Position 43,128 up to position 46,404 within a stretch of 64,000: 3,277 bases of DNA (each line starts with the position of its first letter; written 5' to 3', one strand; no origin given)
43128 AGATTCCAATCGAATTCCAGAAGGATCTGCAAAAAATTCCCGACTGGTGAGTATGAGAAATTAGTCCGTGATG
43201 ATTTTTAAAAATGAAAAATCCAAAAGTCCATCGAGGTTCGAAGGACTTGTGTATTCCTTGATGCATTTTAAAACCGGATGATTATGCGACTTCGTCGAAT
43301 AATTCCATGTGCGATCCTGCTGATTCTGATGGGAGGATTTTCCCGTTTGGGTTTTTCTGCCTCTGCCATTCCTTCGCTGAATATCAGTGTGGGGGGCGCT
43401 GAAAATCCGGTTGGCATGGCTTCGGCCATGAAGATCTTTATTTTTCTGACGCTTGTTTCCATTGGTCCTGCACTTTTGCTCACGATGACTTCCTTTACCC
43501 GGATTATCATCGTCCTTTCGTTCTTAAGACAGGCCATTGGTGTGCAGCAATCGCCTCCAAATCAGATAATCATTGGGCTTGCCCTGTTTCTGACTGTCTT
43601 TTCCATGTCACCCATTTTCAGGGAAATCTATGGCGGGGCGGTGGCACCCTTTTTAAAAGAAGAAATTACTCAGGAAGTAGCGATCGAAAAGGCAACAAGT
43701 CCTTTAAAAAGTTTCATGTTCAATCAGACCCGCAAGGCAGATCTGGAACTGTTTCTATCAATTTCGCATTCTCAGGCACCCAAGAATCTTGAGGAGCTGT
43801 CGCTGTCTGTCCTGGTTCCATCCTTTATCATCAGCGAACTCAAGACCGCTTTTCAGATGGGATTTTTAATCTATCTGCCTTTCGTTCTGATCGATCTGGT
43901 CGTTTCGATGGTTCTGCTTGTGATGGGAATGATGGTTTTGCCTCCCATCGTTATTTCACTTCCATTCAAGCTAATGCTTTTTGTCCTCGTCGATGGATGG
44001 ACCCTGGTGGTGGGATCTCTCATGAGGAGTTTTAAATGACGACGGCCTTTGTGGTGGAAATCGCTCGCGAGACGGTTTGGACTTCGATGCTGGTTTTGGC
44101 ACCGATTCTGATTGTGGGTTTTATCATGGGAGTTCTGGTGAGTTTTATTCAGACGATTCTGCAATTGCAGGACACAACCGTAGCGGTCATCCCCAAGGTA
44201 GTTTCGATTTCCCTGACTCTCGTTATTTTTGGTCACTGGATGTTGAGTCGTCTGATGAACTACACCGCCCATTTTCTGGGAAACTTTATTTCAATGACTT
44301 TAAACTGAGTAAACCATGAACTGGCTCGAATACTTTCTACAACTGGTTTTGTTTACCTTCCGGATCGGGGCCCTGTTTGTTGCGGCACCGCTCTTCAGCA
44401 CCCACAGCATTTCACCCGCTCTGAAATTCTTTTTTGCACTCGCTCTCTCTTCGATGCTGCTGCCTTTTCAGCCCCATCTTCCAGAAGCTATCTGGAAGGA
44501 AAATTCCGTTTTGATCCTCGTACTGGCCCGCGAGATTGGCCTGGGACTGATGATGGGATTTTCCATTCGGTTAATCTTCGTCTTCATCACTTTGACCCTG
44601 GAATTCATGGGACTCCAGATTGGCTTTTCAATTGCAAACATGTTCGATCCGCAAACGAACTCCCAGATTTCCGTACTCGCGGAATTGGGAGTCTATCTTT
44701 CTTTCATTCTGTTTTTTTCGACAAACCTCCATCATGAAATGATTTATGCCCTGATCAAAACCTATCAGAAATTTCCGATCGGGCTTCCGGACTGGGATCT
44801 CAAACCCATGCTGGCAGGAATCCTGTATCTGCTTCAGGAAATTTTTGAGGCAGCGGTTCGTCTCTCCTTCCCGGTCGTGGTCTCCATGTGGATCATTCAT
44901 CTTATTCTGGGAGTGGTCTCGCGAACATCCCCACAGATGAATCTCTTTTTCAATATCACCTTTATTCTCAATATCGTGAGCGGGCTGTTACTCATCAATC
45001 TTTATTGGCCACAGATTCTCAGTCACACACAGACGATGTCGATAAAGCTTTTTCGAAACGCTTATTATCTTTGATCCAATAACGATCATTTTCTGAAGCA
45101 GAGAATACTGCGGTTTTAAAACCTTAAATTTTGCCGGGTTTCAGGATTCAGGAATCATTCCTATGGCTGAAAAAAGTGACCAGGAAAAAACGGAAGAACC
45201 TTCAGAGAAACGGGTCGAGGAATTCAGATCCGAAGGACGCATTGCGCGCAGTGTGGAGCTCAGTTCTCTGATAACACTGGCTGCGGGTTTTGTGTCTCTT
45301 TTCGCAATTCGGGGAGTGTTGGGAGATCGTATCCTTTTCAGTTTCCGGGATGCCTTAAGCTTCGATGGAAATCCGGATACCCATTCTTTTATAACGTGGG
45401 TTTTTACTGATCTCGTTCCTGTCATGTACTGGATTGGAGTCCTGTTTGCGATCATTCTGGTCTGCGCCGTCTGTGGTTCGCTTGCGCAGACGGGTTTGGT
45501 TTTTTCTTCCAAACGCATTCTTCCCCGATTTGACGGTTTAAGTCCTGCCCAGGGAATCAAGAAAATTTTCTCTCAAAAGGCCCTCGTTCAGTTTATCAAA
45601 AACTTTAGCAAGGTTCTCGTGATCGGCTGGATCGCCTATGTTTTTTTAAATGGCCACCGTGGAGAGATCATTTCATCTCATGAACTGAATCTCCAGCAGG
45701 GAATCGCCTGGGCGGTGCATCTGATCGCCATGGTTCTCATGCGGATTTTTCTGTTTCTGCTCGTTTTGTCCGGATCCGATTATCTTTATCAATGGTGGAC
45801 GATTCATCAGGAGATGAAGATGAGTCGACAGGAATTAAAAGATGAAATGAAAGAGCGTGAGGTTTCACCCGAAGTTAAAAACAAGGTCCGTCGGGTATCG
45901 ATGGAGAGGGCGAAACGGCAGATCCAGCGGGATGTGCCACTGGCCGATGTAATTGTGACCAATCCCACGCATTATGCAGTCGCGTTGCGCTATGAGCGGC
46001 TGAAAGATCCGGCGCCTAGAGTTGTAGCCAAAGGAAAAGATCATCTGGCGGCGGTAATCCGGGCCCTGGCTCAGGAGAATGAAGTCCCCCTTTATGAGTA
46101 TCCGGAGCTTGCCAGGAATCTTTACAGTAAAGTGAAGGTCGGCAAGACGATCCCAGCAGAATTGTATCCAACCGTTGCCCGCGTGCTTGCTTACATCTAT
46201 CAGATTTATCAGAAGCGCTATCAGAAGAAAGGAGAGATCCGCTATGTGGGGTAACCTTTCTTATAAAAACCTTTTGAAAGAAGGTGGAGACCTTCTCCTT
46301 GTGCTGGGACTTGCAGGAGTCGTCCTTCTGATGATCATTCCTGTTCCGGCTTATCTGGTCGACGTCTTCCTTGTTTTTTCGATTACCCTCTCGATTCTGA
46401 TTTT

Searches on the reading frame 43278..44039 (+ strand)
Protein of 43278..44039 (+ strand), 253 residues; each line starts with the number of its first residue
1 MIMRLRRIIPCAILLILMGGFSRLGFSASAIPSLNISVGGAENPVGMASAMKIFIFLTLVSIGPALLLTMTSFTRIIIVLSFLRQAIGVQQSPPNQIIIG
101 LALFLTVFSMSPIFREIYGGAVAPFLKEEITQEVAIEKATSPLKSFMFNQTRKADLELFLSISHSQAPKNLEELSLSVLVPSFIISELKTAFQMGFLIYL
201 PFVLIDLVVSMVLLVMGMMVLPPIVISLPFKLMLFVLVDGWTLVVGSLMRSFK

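Call 74: search_protein_families(library=pfam, proteins=[window:43278-44039:+], max_evalue=0.00001)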
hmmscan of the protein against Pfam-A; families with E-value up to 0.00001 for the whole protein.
window:43278-44039:+ (253 aa): 1 family
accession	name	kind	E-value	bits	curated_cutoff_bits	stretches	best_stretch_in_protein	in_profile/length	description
PF00813.25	FliP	-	1.7e-77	260.1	26.9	1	57-248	2-191/191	FliP family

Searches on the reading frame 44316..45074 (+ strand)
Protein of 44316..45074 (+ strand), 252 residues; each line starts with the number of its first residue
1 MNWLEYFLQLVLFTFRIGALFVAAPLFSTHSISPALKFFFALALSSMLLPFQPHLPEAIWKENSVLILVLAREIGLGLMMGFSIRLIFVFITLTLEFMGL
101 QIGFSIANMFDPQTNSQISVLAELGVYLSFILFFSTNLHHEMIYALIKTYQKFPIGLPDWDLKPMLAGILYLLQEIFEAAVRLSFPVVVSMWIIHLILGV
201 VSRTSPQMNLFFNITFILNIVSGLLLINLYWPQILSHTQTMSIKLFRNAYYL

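Call 74: search_protein_families(library=pfam, proteins=[window:44316-45074:+], max_evalue=0.00001)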
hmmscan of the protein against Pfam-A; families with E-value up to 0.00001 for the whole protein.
window:44316-45074:+ (252 aa): 1 family
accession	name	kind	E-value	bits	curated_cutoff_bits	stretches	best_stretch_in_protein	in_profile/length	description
PF01311.25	Bac_export_1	-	4.8e-52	177.3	27.8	1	8-241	2-226/230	Bacterial export proteins, family 1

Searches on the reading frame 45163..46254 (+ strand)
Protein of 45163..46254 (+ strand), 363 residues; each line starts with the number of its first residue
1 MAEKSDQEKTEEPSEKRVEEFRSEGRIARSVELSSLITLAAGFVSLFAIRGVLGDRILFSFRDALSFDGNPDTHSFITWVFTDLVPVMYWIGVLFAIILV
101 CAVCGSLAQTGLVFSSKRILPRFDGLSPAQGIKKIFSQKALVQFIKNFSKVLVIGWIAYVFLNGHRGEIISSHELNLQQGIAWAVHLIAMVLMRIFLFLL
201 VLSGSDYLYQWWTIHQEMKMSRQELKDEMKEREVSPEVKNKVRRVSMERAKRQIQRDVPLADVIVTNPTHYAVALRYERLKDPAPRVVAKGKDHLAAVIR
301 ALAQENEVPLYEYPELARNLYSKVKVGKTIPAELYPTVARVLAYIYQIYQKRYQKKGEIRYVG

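Call 74: search_protein_families(library=pfam, proteins=[window:45163-46254:+], max_evalue=0.00001)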
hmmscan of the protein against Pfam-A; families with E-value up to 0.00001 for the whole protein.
window:45163-46254:+ (363 aa): 1 family
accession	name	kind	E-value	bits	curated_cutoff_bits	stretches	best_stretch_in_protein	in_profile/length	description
PF01312.24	Bac_export_2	-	6.5e-111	371.2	24.4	1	7-345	1-335/335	FlhB HrpN YscU SpaS Family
